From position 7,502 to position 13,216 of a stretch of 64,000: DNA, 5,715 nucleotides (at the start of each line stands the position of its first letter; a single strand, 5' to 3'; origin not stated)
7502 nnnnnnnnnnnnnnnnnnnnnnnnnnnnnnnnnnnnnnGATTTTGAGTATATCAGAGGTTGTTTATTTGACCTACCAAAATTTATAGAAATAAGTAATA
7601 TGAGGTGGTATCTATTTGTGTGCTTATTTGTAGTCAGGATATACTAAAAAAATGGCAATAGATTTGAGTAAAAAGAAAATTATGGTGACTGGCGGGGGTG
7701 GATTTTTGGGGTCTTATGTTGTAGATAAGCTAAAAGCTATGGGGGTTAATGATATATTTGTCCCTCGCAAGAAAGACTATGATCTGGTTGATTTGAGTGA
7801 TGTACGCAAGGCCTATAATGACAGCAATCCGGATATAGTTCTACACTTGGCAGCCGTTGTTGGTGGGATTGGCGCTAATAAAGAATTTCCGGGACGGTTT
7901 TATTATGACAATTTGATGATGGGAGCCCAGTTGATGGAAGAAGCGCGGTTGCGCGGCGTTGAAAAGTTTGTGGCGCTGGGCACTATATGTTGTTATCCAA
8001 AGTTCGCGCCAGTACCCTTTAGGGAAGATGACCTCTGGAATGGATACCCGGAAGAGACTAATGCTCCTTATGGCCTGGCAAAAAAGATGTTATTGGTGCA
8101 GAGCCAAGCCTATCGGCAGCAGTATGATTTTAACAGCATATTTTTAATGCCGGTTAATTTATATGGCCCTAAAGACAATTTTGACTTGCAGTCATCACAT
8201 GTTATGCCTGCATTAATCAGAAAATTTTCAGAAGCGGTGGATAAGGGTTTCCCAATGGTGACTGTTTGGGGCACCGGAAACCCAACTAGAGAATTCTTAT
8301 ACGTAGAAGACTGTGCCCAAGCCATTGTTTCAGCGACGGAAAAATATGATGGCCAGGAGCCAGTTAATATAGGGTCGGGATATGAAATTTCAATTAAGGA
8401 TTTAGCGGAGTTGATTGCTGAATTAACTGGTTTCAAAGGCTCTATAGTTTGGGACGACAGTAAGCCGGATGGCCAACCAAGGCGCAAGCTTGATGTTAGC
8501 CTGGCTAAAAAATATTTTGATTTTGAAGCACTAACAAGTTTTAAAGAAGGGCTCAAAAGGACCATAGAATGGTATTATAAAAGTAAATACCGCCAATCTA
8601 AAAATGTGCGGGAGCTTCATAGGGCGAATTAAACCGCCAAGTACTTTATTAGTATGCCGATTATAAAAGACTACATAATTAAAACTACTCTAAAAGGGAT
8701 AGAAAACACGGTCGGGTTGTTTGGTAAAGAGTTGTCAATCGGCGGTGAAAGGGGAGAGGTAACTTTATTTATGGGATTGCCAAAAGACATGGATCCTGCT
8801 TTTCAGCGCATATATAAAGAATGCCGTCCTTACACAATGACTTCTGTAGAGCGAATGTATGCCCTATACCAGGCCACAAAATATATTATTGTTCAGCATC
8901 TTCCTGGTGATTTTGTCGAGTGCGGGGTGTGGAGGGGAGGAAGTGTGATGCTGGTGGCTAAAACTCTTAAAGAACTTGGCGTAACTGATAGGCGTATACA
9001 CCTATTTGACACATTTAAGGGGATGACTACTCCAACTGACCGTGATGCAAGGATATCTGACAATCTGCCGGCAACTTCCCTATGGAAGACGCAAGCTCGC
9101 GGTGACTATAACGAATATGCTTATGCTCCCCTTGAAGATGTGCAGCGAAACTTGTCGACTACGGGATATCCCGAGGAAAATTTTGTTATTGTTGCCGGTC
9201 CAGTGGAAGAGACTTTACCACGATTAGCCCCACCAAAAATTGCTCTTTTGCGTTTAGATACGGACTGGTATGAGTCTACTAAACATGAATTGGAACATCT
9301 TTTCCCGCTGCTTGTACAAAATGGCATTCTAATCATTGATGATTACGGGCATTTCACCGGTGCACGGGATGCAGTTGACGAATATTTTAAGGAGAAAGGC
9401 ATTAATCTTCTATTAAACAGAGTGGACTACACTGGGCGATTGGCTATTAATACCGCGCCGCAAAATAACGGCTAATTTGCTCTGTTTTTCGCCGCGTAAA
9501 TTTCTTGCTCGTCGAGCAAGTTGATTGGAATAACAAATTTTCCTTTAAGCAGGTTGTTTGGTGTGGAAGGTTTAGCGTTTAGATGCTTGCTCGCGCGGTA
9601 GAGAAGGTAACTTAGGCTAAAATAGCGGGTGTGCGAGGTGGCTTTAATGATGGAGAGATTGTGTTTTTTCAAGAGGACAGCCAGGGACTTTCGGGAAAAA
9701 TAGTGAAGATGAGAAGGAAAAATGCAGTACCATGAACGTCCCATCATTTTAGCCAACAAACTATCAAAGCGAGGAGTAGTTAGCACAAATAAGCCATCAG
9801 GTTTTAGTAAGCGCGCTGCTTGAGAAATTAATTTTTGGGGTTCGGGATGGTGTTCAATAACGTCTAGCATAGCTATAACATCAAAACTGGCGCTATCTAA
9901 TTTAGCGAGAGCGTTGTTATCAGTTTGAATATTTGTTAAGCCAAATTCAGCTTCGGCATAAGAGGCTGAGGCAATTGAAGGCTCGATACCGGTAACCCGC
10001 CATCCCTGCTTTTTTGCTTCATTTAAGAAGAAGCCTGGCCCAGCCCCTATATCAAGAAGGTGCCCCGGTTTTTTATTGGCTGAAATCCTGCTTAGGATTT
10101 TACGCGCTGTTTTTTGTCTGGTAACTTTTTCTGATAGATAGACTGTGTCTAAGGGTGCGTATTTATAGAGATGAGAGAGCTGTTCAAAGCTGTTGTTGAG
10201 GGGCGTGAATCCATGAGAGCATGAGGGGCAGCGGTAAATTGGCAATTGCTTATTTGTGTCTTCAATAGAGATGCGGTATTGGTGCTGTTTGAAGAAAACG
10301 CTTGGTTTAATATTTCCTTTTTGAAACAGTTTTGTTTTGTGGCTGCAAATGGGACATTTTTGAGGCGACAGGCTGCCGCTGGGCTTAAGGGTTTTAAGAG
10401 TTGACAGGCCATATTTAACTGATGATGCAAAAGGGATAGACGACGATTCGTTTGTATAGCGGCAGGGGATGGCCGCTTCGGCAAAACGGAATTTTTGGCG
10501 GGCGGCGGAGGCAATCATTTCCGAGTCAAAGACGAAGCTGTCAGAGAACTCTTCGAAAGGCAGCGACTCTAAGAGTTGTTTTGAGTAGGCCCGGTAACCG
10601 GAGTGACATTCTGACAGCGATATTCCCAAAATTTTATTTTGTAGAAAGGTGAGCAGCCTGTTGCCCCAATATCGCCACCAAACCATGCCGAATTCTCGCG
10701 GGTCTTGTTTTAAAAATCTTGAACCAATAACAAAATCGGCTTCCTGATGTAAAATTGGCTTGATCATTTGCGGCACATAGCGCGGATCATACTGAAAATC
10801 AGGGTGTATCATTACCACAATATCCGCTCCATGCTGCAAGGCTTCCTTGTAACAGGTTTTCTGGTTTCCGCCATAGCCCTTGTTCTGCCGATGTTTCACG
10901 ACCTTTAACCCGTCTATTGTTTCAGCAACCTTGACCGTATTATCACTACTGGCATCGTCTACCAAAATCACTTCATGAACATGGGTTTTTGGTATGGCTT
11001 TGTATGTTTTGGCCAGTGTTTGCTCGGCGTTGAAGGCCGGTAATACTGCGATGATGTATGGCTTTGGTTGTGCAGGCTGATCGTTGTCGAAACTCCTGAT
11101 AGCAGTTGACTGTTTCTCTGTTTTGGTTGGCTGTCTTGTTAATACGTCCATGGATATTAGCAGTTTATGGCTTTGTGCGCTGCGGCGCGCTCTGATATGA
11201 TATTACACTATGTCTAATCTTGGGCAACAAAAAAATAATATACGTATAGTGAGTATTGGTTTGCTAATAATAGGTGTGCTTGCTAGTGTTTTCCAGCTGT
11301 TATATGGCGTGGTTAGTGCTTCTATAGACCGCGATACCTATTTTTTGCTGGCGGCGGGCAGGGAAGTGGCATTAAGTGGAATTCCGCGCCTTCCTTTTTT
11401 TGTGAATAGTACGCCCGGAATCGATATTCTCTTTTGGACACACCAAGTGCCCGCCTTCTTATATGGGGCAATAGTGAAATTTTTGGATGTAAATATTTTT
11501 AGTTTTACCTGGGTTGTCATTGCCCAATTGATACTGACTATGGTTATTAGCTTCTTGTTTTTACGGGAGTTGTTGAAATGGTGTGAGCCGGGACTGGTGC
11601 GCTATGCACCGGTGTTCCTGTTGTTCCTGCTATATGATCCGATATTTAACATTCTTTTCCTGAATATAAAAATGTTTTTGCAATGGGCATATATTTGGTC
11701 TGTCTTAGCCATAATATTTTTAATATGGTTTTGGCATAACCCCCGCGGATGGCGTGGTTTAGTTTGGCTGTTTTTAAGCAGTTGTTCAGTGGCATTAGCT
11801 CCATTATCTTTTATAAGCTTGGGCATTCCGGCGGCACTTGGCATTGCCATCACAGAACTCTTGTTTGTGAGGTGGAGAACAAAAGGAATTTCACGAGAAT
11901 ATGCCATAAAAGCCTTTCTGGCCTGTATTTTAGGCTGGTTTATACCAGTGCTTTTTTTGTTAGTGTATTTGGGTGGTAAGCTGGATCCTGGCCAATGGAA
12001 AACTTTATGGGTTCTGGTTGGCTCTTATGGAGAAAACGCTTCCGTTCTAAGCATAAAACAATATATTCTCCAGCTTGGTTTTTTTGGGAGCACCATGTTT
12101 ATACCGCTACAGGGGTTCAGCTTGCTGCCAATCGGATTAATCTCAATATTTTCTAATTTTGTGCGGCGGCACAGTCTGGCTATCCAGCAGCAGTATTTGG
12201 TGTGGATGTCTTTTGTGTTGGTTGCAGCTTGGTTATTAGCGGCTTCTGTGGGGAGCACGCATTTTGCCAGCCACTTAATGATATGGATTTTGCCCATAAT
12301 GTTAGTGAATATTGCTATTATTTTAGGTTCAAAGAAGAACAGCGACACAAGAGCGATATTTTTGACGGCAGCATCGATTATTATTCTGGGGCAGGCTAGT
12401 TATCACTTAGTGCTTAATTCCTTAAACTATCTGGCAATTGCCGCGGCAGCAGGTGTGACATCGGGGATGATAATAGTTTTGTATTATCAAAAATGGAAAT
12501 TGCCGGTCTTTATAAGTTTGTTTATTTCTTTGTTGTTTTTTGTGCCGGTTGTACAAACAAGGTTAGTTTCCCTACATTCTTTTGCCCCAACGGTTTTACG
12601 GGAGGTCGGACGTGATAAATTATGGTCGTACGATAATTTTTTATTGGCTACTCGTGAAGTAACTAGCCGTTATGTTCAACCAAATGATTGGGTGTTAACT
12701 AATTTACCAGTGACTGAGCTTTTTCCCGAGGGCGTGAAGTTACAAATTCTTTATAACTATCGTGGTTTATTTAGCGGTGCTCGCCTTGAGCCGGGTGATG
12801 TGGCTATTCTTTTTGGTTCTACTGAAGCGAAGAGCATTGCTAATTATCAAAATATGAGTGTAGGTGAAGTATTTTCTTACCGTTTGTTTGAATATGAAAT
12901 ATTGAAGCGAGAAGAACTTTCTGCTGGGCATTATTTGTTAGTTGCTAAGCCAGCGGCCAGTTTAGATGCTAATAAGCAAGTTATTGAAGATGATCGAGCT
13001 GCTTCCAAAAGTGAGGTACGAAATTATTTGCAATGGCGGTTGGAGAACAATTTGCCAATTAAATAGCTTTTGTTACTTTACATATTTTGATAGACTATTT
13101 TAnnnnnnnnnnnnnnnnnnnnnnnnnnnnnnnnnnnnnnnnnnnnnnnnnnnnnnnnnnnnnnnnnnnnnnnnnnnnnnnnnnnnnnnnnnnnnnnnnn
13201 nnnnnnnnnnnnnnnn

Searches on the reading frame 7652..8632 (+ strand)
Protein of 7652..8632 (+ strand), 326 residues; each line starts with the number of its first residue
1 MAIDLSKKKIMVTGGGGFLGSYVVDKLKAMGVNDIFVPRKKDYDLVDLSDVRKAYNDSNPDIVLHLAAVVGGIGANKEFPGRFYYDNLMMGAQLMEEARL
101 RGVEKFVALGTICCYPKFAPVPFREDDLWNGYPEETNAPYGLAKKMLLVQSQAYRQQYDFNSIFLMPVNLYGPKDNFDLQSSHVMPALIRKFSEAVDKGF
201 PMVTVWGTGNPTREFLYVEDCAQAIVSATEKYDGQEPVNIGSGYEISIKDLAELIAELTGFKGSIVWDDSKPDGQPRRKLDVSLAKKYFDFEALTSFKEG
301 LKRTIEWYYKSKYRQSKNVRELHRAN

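Call 16: search_protein_families(library=pfam, proteins=[window:7652-8632:+], max_evalue=0.001)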
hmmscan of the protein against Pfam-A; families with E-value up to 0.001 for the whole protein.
window:7652-8632:+ (326 aa): 5 families
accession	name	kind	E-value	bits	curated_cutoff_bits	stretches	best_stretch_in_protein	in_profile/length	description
PF01370.27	Epimerase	-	6.3e-55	186.6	20.9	1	10-241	1-240/240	NAD dependent epimerase/dehydratase family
PF16363.11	GDP_Man_Dehyd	-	5.2e-23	82.5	27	1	43-292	59-320/332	GDP-mannose 4,6 dehydratase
PF02719.21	Polysacc_synt_2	-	7.7e-09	35.6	20.2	0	188-262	178-250/293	Polysaccharide biosynthesis protein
PF04321.23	RmlD_sub_bind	-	2.1e-07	30.8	27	1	9-99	2-90/287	RmlD substrate binding domain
PF01073.25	3Beta_HSD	-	1e-06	28.5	22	1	12-235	2-235/280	3-beta hydroxysteroid dehydrogenase/isomerase family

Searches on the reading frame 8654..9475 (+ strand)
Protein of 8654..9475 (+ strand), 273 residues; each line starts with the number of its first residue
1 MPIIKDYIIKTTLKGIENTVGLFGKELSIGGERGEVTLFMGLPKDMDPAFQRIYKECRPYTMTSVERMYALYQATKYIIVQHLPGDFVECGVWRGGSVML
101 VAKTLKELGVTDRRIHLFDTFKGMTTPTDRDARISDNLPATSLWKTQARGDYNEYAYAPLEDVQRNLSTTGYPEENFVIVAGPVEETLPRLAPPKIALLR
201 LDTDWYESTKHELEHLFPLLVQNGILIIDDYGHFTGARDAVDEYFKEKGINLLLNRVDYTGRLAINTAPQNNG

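Call 16: search_protein_families(library=pfam, proteins=[window:8654-9475:+], max_evalue=0.001)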
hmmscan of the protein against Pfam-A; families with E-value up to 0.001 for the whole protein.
window:8654-9475:+ (273 aa): 2 families
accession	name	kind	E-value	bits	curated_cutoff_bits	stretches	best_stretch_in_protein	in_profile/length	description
PF05711.17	TylF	-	2.6e-44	151.9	23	1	60-261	68-259/264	Macrocin-O-methyltransferase (TylF)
PF13578.12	Methyltransf_24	-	2e-14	54.8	26.3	1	88-231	1-105/105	Methyltransferase domain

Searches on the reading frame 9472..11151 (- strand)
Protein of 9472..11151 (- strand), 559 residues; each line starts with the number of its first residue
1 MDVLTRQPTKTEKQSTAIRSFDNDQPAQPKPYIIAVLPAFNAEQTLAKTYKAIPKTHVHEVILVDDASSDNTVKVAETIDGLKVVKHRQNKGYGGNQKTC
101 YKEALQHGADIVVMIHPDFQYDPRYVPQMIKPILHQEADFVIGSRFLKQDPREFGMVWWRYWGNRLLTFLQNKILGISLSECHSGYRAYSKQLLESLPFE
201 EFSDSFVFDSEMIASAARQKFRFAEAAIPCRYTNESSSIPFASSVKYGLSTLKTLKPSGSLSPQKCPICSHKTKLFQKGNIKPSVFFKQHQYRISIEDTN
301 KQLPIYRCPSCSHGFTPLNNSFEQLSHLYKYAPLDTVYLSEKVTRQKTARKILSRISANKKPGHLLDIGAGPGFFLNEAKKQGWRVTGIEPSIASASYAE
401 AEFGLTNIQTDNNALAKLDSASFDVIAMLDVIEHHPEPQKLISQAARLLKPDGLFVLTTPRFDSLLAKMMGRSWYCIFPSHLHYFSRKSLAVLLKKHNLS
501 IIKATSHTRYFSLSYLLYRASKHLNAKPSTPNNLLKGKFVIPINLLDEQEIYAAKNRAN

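Call 5: search_protein_families(library=pfam, proteins=[window:9472-11151:-], max_evalue=0.001)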
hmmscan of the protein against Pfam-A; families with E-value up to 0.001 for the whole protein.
window:9472-11151:- (559 aa): 6 families
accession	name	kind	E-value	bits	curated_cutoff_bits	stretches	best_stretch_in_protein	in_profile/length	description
PF13489.12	Methyltransf_23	-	8.4e-31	107.3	27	1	345-503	5-163/164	Methyltransferase domain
PF00535.33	Glycos_transf_2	-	5.7e-24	85.4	23.3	1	36-196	3-166/168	Glycosyl transferase family 2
PF08241.18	Methyltransf_11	-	2.2e-16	60.7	21.2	1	366-457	1-95/95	Methyltransferase domain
PF08242.18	Methyltransf_12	-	5.2e-14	53.2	30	1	366-455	1-98/98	Methyltransferase domain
PF13649.12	Methyltransf_25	-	3e-12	47.5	27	1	366-453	2-97/97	Methyltransferase domain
PF13847.12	Methyltransf_31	-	1.9e-11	44.3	27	1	363-469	5-122/145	Methyltransferase domain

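Call 6: search_protein_families(library=ncbifam, proteins=[window:9472-11151:-], max_evalue=0.001)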
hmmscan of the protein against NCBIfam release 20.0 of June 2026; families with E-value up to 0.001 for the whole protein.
window:9472-11151:- (559 aa): 21 families
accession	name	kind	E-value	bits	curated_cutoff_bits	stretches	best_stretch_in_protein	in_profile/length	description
TIGR04182.1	glyco_TIGR04182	equivalog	4.9e-23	81.9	325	1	35-235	4-193/293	S-layer glycoprotein N-glycosyltransferase AglJ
NF058614.1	PPMAGASynPpgS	equivalog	2.2e-20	73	370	1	35-238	4-204/226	polyprenyl-phospho-N-acetylgalactosaminyl synthase PpgS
TIGR01983.1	UbiG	equivalog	4.3e-15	55.6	102.95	1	328-460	22-154/228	bifunctional 2-polyprenyl-6-hydroxyphenol methylase/3-demethylubiquinol 3-O-methyltransferase UbiG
TIGR02072.1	BioC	equivalog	3.4e-10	40.1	184.95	1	346-512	17-186/244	malonyl-ACP O-methyltransferase BioC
NF010496.0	PRK13915.1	equivalog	6.3e-10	38.6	262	1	31-141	31-151/307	glucosyl-3-phosphoglycerate synthase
NF045667.1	MTase_DVU1556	equivalog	1.5e-09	37.6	155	1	360-458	21-120/213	DVU_1556 family methyltransferase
NF041391.1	DPhHxTase_Halo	equivalog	1.5e-09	37.2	375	1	40-229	4-182/213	dolichyl-phosphate hexose transferase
TIGR04283.1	glyco_like_mftF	equivalog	1.9e-07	30.9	182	1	36-154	4-116/221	TIGR04283 family arsenosugar biosynthesis glycosyltransferase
NF007986.1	PRK10714.1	equivalog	1.9e-07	30.4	529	1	36-197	11-172/316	undecaprenyl-phosphate 4-deoxy-4-formamido-L-arabinose transferase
NF047588.1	GlcsyltransPgfSStrep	equivalog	2e-07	30.5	500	1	36-197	6-167/308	glycosyltransferase PgfS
NF043040.1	corrin_prot_MT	hypoth_equivalog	2.2e-07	30.5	180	1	349-458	31-148/216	corrinoid protein-associated methyltransferase CpaM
TIGR02021.1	BchM-ChlM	equivalog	1.6e-06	27.7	158.9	1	321-442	13-140/218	magnesium protoporphyrin IX methyltransferase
TIGR03937.1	PgaC_IcaA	equivalog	3.1e-06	26.4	422.3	1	23-136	37-153/407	poly-beta-1,6-N-acetyl-D-glucosamine synthase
TIGR00452.1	TIGR00452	equivalog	8.1e-06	24.9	275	1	363-464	119-226/316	tRNA 5-methoxyuridine(34)/uridine 5-oxyacetic acid(34) synthase CmoB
NF011650.0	PRK15068.1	equivalog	1.4e-05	24.2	209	1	364-460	125-228/324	tRNA 5-methoxyuridine(34)/uridine 5-oxyacetic acid(34) synthase CmoB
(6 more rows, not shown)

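Call 79: search_solved_structures(query=window:9472-11151:-, max_evalue=0.00001)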
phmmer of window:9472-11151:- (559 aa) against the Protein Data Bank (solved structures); distinct sequences matched with E-value up to 0.00001: 14.
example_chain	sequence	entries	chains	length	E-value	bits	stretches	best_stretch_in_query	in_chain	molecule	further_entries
5mlz_A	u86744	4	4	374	8.2e-08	34.5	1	34-152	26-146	Dolichol monophosphate mannose synthase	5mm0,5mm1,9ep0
4kdc_A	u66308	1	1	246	2.4e-07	33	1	365-471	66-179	3-demethylubiquinone-9 3-methyltransferase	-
2avn_A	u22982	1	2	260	4.3e-07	32.1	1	360-473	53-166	ubiquinone/menaquinone biosynthesis methyltransferase-related protein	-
4kdr_A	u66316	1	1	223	5.2e-07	31.8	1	365-459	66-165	3-demethylubiquinone-9 3-methyltransferase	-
5dpm_A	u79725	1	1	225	5.3e-07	31.8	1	365-459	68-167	Ubiquinone biosynthesis O-methyltransferase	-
5t64_A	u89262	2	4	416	6.4e-07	31.5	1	302-502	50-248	Sugar 3-C-methyl transferase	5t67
8ys9_A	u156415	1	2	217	6.5e-07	31.5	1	345-459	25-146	Phosphatidylethanolamine N-methyltransferase/phosphatidyl-N-methylethanolamine N-methyltra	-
4e2x_A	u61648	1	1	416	1.9e-06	30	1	300-497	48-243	TcaB9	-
3cc8_A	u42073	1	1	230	2.4e-06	29.7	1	360-504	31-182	Putative methyltransferase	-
4e2y_A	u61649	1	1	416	4.5e-06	28.7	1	300-496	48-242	TcaB9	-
3ndi_A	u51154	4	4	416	4.6e-06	28.7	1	300-497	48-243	Methyltransferase | TcaB9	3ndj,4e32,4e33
5t6b_A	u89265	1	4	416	4.7e-06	28.7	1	348-502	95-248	Sugar 3-C-methyl transferase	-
4rv9_A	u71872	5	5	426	6.8e-06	28.2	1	361-503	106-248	D-mycarose 3-C-methyltransferase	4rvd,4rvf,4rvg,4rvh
4e31_A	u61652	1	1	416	9.2e-06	27.7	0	302-497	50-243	TcaB9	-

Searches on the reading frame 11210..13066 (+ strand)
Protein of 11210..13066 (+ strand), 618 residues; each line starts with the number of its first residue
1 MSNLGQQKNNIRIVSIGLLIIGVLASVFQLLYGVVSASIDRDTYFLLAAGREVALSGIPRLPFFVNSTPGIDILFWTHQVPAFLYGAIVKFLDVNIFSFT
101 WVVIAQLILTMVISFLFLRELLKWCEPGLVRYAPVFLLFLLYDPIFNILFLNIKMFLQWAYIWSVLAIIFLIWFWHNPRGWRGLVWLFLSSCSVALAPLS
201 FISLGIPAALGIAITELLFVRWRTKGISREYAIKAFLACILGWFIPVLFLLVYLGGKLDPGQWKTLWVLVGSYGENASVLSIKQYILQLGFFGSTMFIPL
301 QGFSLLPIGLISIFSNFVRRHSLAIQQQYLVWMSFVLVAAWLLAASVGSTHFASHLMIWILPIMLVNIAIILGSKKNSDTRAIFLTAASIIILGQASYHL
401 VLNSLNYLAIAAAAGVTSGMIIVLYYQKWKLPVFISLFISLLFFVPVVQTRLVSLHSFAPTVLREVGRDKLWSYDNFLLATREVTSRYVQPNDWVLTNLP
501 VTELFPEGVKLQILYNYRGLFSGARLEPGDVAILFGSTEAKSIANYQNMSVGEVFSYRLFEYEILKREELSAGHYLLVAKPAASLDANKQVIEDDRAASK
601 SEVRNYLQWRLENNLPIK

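Call 5: search_protein_families(library=pfam, proteins=[window:11210-13066:+], max_evalue=0.001)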
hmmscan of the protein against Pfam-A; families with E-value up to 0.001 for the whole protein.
window:11210-13066:+ (618 aa): 0 families

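Call 6: search_protein_families(library=ncbifam, proteins=[window:11210-13066:+], max_evalue=0.001)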
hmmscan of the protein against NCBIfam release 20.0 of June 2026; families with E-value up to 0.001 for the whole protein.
window:11210-13066:+ (618 aa): 0 families

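Call 13: search_protein_families(library=pfam, proteins=[window:11210-13066:+], max_evalue=10)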
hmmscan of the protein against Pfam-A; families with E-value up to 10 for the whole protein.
window:11210-13066:+ (618 aa): 2 families
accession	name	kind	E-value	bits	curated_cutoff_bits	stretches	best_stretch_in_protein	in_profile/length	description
PF20682.3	Hanta_Gc_C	-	0.029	14.5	28.5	1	66-122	160-218/229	Hantavirus glycoprotein Gc, C-terminal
PF11947.13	DUF3464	-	2.6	8.2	25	0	13-42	98-123/149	Photosynthesis affected mutant 68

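Call 83: list_cluster_members(proteins=[window:11210-13063:+, window:2274-4709:-, window:4690-7536:-, window:34533-35255:+, window:57236-57940:-, window:9472-11148:-, window:36621-38477:-, window:35638-36621:+, window:42109-43062:+, window:61317-62903:-])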
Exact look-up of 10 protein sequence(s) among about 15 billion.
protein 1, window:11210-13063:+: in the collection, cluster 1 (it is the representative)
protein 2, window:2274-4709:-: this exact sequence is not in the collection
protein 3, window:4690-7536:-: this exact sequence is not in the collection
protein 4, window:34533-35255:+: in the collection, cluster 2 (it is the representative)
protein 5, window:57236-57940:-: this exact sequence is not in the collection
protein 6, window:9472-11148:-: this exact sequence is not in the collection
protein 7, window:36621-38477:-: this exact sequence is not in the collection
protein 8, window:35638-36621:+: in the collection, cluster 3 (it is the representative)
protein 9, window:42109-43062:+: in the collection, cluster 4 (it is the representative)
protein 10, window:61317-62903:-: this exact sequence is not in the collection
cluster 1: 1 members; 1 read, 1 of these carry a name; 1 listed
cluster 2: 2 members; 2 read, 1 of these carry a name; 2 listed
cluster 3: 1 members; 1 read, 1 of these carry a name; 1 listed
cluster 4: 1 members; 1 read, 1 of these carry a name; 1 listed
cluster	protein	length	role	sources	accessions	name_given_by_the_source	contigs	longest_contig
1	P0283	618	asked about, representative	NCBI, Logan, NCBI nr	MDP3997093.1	MAG: hypothetical protein Q8P73_01200 [bacterium] | hypothetical protein [bacterium]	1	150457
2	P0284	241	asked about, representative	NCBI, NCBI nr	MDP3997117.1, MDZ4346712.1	MAG: glycosyltransferase family 2 protein [bacterium] | glycosyltransferase family 2 protein [bacterium]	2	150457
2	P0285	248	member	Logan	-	-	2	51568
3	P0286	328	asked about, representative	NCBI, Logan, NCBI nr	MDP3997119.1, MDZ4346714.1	MAG: GDP-mannose 4,6-dehydratase [bacterium] | GDP-mannose 4,6-dehydratase [bacterium]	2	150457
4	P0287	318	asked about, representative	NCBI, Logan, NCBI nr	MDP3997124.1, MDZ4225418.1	MAG: NAD-dependent epimerase/dehydratase family protein [Candidatus Andersenbacteria ... | NAD-dependent epimerase/dehydratase family protein [bacterium]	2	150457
